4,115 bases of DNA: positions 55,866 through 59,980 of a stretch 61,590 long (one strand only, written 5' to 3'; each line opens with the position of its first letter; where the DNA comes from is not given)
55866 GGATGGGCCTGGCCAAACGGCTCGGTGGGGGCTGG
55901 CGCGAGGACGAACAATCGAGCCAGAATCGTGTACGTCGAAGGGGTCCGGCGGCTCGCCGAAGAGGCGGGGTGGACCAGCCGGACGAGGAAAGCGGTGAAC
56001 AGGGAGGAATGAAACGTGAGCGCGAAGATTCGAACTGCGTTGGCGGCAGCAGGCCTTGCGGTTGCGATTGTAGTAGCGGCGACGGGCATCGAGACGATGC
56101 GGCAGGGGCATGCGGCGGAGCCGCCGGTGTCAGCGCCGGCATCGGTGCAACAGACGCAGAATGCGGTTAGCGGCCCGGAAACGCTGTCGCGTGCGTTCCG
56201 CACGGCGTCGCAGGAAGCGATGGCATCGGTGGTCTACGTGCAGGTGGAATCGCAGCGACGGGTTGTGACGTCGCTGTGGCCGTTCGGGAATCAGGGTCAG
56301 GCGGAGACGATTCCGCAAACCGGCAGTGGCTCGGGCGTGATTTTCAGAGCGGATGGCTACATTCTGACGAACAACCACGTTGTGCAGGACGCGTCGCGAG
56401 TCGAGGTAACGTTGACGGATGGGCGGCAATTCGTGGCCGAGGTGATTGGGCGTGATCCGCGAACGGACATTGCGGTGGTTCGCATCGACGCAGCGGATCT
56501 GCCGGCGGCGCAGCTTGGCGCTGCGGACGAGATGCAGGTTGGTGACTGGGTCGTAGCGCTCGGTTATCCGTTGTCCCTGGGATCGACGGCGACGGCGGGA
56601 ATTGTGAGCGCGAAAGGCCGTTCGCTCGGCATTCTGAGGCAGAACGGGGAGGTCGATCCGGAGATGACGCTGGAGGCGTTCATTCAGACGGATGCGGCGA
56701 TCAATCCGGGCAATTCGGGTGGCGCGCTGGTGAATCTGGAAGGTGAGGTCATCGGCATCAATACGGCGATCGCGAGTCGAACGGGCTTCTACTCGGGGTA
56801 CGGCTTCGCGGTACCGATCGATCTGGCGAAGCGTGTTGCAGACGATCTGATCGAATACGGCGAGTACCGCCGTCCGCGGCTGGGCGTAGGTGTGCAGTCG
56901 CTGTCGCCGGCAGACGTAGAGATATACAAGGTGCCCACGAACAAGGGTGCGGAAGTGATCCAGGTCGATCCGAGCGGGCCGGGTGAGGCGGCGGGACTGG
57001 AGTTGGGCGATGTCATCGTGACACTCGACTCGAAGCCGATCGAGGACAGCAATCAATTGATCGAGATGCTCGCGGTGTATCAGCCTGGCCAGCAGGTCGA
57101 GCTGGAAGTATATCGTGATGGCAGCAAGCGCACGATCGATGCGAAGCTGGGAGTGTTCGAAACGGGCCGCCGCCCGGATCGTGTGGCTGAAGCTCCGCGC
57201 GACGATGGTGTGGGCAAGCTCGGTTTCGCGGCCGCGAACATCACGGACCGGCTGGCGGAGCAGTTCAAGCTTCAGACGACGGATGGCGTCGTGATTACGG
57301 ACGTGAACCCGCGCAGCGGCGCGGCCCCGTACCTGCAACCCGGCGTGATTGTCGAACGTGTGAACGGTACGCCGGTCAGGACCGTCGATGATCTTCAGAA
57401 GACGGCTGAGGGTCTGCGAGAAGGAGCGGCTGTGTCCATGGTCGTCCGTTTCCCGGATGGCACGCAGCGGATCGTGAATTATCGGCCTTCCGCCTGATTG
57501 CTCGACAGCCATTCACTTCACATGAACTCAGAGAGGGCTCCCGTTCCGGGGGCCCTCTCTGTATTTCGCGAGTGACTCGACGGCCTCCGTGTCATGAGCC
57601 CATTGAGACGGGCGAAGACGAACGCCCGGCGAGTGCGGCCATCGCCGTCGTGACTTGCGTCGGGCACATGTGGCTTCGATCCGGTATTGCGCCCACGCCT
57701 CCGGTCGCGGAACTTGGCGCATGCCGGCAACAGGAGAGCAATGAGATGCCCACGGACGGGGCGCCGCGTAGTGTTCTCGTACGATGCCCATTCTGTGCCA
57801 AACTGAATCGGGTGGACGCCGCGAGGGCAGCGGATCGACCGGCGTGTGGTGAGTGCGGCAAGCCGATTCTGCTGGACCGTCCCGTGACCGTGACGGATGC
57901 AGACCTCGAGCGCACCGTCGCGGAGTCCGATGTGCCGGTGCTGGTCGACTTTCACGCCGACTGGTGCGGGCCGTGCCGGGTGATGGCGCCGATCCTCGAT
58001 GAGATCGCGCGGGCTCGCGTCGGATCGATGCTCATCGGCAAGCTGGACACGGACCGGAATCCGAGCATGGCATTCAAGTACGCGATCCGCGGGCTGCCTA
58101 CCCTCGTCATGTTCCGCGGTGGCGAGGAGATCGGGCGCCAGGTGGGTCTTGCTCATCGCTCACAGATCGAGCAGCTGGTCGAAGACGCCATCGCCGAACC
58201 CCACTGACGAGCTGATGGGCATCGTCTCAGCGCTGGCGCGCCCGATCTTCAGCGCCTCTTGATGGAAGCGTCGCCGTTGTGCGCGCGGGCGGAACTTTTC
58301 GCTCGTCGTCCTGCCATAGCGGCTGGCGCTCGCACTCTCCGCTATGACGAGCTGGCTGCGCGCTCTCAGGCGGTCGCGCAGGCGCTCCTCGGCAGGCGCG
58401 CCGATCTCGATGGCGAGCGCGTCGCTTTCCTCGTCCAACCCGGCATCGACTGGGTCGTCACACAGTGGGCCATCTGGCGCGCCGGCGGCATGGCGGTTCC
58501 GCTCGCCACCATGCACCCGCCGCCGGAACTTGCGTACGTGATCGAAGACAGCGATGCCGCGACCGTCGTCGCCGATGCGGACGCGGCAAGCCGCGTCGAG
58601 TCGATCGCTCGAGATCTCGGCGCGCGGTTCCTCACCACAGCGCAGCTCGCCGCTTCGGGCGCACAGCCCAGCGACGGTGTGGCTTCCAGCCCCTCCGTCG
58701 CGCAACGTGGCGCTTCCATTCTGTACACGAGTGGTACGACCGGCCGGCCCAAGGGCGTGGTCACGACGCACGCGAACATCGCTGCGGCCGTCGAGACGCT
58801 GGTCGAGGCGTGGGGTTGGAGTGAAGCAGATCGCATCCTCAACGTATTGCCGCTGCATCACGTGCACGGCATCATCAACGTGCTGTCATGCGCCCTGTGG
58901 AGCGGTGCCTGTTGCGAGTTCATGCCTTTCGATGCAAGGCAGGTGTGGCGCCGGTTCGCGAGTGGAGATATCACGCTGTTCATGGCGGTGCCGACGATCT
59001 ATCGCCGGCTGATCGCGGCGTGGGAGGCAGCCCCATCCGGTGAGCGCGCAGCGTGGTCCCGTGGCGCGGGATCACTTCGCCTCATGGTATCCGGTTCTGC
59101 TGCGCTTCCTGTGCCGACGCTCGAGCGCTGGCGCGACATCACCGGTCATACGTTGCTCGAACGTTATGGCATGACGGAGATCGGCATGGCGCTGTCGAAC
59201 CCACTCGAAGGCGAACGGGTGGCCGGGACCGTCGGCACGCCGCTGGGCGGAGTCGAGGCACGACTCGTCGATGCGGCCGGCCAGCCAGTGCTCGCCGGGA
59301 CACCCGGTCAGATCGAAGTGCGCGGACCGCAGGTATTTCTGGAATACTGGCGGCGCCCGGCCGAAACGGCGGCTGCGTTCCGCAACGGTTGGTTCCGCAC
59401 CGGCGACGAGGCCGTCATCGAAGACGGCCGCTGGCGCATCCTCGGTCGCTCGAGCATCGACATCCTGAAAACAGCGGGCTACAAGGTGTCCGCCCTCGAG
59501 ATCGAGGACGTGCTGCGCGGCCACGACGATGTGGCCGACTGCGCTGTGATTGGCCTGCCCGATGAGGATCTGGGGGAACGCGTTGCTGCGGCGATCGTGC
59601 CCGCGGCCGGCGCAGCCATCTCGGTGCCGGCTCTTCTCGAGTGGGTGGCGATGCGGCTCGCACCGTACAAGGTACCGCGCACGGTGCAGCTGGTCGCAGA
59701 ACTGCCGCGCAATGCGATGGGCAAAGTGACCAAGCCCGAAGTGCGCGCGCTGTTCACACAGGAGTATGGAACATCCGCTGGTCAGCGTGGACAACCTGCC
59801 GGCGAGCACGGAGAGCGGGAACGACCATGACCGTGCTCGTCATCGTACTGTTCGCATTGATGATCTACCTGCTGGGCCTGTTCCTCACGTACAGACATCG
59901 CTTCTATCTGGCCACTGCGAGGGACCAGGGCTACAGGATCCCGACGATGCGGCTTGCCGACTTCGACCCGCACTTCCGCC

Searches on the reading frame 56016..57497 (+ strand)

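Call 57: search_protein_families(library=pfam, proteins=[window:56016-57497:+], max_evalue=0.00001)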
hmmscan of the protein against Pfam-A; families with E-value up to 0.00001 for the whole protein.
window:56016-57497:+ (493 aa): 5 families
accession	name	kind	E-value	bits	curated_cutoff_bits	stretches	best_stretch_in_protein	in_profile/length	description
PF13365.12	Trypsin_2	-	1.8e-35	123.3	27.6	1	105-248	1-144/144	Trypsin-like peptidase domain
PF13180.12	PDZ_2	-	3e-22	79.1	27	1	287-378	1-80/80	PDZ domain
PF00089.32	Trypsin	-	2.3e-17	64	20.6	1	106-269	28-214/220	Trypsin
PF17820.7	PDZ_6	-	2.6e-12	46.7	27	1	314-367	2-54/54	PDZ domain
PF00595.29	PDZ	-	6e-12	46.2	23.2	0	286-365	9-80/81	PDZ domain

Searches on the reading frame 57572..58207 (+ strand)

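Call 57: search_protein_families(library=pfam, proteins=[window:57572-58207:+], max_evalue=0.00001)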
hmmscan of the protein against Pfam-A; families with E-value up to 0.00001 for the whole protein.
window:57572-58207:+ (211 aa): 4 families
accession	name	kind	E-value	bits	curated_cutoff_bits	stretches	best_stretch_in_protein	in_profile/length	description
PF00085.26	Thioredoxin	-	4.3e-25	88.1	23.5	1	105-204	3-102/103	Thioredoxin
PF13098.12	Thioredoxin_2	-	5.7e-08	33.5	27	1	118-202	3-103/104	Thioredoxin-like domain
PF21352.3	Zn_ribbon_Thio2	-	1.1e-06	28.8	27.1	1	72-96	2-26/27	Thioredoxin 2, N-terminal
PF13899.12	Thioredoxin_7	-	1.8e-06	28.4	27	1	116-140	13-37/83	Thioredoxin-like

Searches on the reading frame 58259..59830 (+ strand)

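Call 57: search_protein_families(library=pfam, proteins=[window:58259-59830:+], max_evalue=0.00001)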
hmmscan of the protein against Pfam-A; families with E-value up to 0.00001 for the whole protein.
window:58259-59830:+ (523 aa): 2 families
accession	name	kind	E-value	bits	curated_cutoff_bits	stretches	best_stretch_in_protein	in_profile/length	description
PF00501.34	AMP-binding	-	1.8e-76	257.9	29.9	1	10-364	4-384/384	AMP-binding enzyme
PF13193.12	AMP-binding_C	-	1.1e-18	68.3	24.5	1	414-489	1-76/76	AMP-binding enzyme C-terminal domain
